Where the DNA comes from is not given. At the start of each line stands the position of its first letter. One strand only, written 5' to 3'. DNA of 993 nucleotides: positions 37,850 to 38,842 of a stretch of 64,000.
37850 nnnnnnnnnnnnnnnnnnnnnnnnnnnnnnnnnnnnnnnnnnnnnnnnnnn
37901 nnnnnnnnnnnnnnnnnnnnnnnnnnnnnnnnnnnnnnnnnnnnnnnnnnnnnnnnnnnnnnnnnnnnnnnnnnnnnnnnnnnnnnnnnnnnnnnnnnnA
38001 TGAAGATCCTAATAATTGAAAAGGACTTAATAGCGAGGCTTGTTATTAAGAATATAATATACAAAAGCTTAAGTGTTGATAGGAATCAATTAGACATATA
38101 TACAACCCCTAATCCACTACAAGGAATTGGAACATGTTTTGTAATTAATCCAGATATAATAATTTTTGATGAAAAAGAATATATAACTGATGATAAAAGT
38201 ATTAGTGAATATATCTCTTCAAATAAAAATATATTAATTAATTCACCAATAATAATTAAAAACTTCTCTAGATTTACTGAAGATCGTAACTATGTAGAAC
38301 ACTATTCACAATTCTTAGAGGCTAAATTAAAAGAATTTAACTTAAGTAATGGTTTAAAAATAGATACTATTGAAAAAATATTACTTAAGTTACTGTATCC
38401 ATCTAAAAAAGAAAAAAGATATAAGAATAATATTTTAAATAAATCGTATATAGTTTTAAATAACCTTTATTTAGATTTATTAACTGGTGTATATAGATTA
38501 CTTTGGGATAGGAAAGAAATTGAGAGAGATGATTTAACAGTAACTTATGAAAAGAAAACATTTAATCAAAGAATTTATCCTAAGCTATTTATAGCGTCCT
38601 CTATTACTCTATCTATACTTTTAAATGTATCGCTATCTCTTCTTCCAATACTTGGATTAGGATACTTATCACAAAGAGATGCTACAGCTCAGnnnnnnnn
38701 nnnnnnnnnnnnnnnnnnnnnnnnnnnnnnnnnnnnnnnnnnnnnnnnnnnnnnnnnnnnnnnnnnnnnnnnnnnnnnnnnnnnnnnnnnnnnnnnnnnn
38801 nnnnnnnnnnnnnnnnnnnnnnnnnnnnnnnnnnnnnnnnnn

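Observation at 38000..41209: Surface beta-helix/LamG protein fused to an N-terminal cytoplasmic receiver-like domain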

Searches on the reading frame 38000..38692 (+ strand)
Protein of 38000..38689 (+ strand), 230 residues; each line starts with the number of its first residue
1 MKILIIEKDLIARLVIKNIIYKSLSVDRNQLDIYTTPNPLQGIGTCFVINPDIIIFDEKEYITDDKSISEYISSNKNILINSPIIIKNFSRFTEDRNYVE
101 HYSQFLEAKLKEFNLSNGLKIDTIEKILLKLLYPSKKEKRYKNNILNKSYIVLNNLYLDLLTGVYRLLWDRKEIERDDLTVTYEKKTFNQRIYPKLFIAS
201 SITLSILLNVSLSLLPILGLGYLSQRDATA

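Call 3: search_protein_families(library=pfam, proteins=[window:38000-38600:+], max_evalue=10)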
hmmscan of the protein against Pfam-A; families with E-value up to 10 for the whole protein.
window:38000-38600:+ (200 aa): 0 families

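Call 4: search_protein_families(library=ncbifam, proteins=[window:38000-38600:+], max_evalue=10)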
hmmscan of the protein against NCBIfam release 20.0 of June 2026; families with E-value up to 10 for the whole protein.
window:38000-38600:+ (200 aa): 0 families

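Call 6: find_homologous_proteins(query=window:38000-38689:+, max_evalue=0.01)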
Query window:38000-38689:+: 1237 candidates shared short words with the query, none scored E <= 0.01.

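Call 7: search_solved_structures(query=window:38000-38599:+, max_evalue=10, show_alignments=3)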
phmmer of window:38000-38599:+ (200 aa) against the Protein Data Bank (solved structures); distinct sequences matched with E-value up to 10: 1.
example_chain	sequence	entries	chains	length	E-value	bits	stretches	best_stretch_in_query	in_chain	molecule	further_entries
6dx2_A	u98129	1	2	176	1.3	11.9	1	26-110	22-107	RNA-dependent RNA polymerase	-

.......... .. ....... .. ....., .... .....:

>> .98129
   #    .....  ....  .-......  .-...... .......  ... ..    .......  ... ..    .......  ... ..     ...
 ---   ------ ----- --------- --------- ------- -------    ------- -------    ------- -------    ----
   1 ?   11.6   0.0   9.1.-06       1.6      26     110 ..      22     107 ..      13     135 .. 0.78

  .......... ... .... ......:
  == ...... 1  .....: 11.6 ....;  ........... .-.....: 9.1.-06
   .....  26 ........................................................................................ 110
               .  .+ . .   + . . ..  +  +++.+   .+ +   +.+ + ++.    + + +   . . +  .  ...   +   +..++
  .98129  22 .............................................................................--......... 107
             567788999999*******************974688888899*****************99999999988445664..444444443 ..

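Call 20: search_protein_representatives(protein=window:38000-38689:+)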
Query: 230 residues. Proteins with E-value up to 0.001 (for the whole library): 9; up to 1e-10: 1; up to 1e-30: 1. The best 9 are listed.
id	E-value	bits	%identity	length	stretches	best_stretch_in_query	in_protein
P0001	1.9e-138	475.4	100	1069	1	1-230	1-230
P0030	8.7e-06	41.9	33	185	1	2-101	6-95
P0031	1.1e-05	41.6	29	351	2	2-122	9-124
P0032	1.8e-05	40.9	31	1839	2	2-94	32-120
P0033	6.0e-05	39.1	35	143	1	1-104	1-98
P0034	1.1e-04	38.2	36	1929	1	2-80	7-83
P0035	4.6e-04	36.2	26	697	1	2-93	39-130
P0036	9.0e-04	35.3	26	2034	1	1-93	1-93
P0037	9.4e-04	35.2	29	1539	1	2-225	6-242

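Call 21: search_protein_families(library=pfam, proteins=[P0030, P0031, P0032, P0033, P0034, P0035, P0036, P0037], max_evalue=0.01)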
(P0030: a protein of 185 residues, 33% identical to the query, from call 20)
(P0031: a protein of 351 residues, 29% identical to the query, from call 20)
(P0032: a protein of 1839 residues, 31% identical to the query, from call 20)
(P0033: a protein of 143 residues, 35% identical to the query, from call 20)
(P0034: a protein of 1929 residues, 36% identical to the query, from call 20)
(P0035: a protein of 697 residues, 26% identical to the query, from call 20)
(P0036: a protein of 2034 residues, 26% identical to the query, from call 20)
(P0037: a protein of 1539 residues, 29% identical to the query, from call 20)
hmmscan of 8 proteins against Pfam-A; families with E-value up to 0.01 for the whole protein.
P0030 (185 aa): 1 family
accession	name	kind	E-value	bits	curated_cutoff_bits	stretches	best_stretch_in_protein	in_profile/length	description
PF00072.30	Response_reg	-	5.6e-10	39.8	30.2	1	7-87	1-77/111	Response regulator receiver domain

P0031 (351 aa): 1 family
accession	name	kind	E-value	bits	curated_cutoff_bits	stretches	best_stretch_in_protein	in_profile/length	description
PF00072.30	Response_reg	-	6.6e-09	36.4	30.2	1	10-93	1-81/111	Response regulator receiver domain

P0032 (1839 aa): 2 families
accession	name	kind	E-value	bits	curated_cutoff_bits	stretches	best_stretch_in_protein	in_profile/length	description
PF00072.30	Response_reg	-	8.8e-09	36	30.2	1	33-113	1-77/111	Response regulator receiver domain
PF14356.11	DUF4403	-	2.5e-06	26.8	28.3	0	718-792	309-376/425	Domain of unknown function (DUF4403)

P0033 (143 aa): 1 family
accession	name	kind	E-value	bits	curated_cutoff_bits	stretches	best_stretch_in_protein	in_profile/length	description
PF00072.30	Response_reg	-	9.9e-09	35.8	30.2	1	3-85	1-79/111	Response regulator receiver domain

P0034 (1929 aa): 6 families
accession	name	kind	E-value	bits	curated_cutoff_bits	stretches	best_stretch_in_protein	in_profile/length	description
PF00072.30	Response_reg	-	5.7e-08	33.3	30.2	1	8-96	1-81/111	Response regulator receiver domain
PF14356.11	DUF4403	-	2.9e-05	23.3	28.3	0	1002-1042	294-335/425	Domain of unknown function (DUF4403)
PF22902.2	NOMO1-like_9th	-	0.00016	21.8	27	1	1828-1858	12-42/75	BOS complex subunit NOMO1-like, beta sandwich domain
PF17802.7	SpaA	-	0.00027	21.5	23.1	0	1824-1858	11-46/91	Prealbumin-like fold domain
PF17210.9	SdrD_B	-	0.0027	18.3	29.7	0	1655-1706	19-72/112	SdrD B-like domain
PF11974.14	bMG3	-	0.0043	17.4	34.9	0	1825-1858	24-56/103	Bacterial alpha-2-macroglobulin MG3 domain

P0035 (697 aa): 1 family
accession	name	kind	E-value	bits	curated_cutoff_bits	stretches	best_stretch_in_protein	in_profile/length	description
PF00072.30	Response_reg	-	5.7e-06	26.9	30.2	1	40-123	1-76/111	Response regulator receiver domain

P0036 (2034 aa): 6 families
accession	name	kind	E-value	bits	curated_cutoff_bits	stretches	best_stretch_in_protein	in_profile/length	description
PF13620.12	CarboxypepD_reg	-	6.5e-12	46.1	32.3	2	1759-1839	4-81/82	Carboxypeptidase regulatory-like domain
PF00072.30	Response_reg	-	4e-09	37.1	30.2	1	3-85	1-75/111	Response regulator receiver domain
PF13715.12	CarbopepD_reg_2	-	1.3e-07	32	32.2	1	1759-1841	3-78/88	CarboxypepD_reg-like domain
PF11974.14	bMG3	-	0.002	18.5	34.9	1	1914-1965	9-61/103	Bacterial alpha-2-macroglobulin MG3 domain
PF25788.1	Ig_Rha78A_N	-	0.0025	18.5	27.4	0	1607-1669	19-86/105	Rha78A-like, N-terminal immunoglobulin domain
PF17802.7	SpaA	-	0.0039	17.7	23.1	1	1919-1980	2-69/91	Prealbumin-like fold domain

P0037 (1539 aa): 3 families
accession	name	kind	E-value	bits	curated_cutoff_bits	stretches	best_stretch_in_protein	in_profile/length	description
PF00072.30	Response_reg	-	1.7e-07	31.8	30.2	1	7-87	1-77/111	Response regulator receiver domain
PF19077.6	Big_13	-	3.4e-05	24.7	27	1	1197-1274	23-92/102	Bacterial Ig-like domain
PF13620.12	CarboxypepD_reg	-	0.00088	20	32.3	1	1420-1463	5-52/82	Carboxypeptidase regulatory-like domain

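Call 26: find_homologous_proteins(query=A1, max_evalue=0.00001)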
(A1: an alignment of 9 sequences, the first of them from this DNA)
Query A1 (9 sequences) (231 aa, profile of the alignment): 3 proteins with E <= 0.00001 among 8000 candidates.
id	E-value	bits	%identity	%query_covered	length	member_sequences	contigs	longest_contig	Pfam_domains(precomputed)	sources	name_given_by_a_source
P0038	7.1e-48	182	28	32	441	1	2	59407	PF00072.31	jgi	jgi:CheY-like chemotaxis protein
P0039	1.1e-42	165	23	99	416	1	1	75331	PF00072.31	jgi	jgi:CheY-like chemotaxis protein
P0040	9.9e-35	139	22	24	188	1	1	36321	PF00072.31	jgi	jgi:CheY-like chemotaxis protein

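Call 41: predict_structure(alignment_id=A4)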
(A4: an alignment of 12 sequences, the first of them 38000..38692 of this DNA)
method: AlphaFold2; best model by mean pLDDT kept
length: 231 residues; sequences in the alignment: 12
mean_pLDDT: 74.4   pTM: 0.62
mean pLDDT of the five models: 74.4, 71.3, 70.8, 67.6, 67.0
residues with pLDDT >= 90: 14; 70-90: 132; 50-70: 85; < 50: 0
segments of 3 or more residues with pLDDT < 50: none
pLDDT, mean of each block of 10 residues (from residue 1): 85 82 72 85 82 77 62 65 63 64 74 66 69 60 71 78 73 61 78 83 93 91 77 64
secondary structure, 60 per line:
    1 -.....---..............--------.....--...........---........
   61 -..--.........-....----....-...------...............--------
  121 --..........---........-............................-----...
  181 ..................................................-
elements in order: E2-6 H10-23 E32-36 H39-49 E53-57 H68-74 H76-79 E84-87 H98-112 H123-132 H136-143 H145-172 H178-230

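Call 44: fold_search(model_id=the predicted structure, library=pdb)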
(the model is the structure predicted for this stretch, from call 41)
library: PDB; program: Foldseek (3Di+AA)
matches with E <= 10: 664; with E <= 0.001: 0
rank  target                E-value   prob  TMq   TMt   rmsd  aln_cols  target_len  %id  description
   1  8tef_D                2.5e-03  0.91  0.26  0.13  23.0       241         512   15  PorX primitive monoclinic crystal form (released 2024-04-17)
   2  1mb0                  2.8e-03  1.00  0.30  0.60   5.2       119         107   13  CRYSTAL STRUCTURE OF THE RESPONSE REGULATOR DIVK AT PH 8.0 IN COMPLEX WITH MN2+ (released 2002-12-04)
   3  1m5u                  3.6e-03  1.00  0.30  0.58   2.9        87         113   13  CRYSTAL STRUCTURE OF THE RESPONSE REGULATOR DIVK. STRUCTURE AT PH 8.0 IN THE APO-FORM (released 2002-11-15)
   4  1mb3                  3.6e-03  1.00  0.33  0.63   6.3       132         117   13  CRYSTAL STRUCTURE OF THE RESPONSE REGULATOR DIVK AT PH 8.5 IN COMPLEX WITH MG2+ (released 2002-12-04)
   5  8tef_A                4.5e-03  0.77  0.24  0.12  23.0       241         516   15  PorX primitive monoclinic crystal form (released 2024-04-17)
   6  8vc9_A                5.1e-03  0.77  0.25  0.16  32.4       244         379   11  Hybrid response regulator LvrB from Leptospira / phosphorylated REC form (released 2024-12-18)
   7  8tef_C                5.8e-03  0.98  0.30  0.15  17.1       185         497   19  PorX primitive monoclinic crystal form (released 2024-04-17)
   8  3nhm_A                6.1e-03  1.00  0.29  0.53   5.4       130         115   15  Crystal structure of a response regulator from Myxococcus xanthus (released 2010-07-21)
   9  5ed4_F                6.5e-03  0.96  0.24  0.25   8.3       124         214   13  Structure of a PhoP-DNA complex (released 2016-04-27)
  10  8vc9_B                6.5e-03  0.75  0.25  0.16  31.7       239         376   11  Hybrid response regulator LvrB from Leptospira / phosphorylated REC form (released 2024-12-18)
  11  3i5a                  6.9e-03  0.95  0.28  0.21  20.6       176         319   16  Crystal structure of full-length WpsR from Pseudomonas syringae (released 2009-08-18)
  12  1mav                  7.4e-03  1.00  0.33  0.60   6.2       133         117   12  CRYSTAL STRUCTURE OF THE RESPONSE REGULATOR DIVK AT PH 6.0 IN COMPLEX WITH MN2+ (released 2002-12-04)
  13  3bre_B                7.4e-03  0.96  0.29  0.21  19.9       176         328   15  Crystal Structure of P.aeruginosa PA3702 (released 2008-04-01)
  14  8tfm_A                7.4e-03  0.89  0.26  0.13  21.9       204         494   16  PorX with Zn (primitive orthorhombic crystal form) (released 2024-04-17)
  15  4kfc_A                7.4e-03  0.84  0.27  0.28  17.9       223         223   14  Crystal structure of a hyperactive mutant of response regulator KdpE complexed to its promoter DNA (released 2014-02-19)
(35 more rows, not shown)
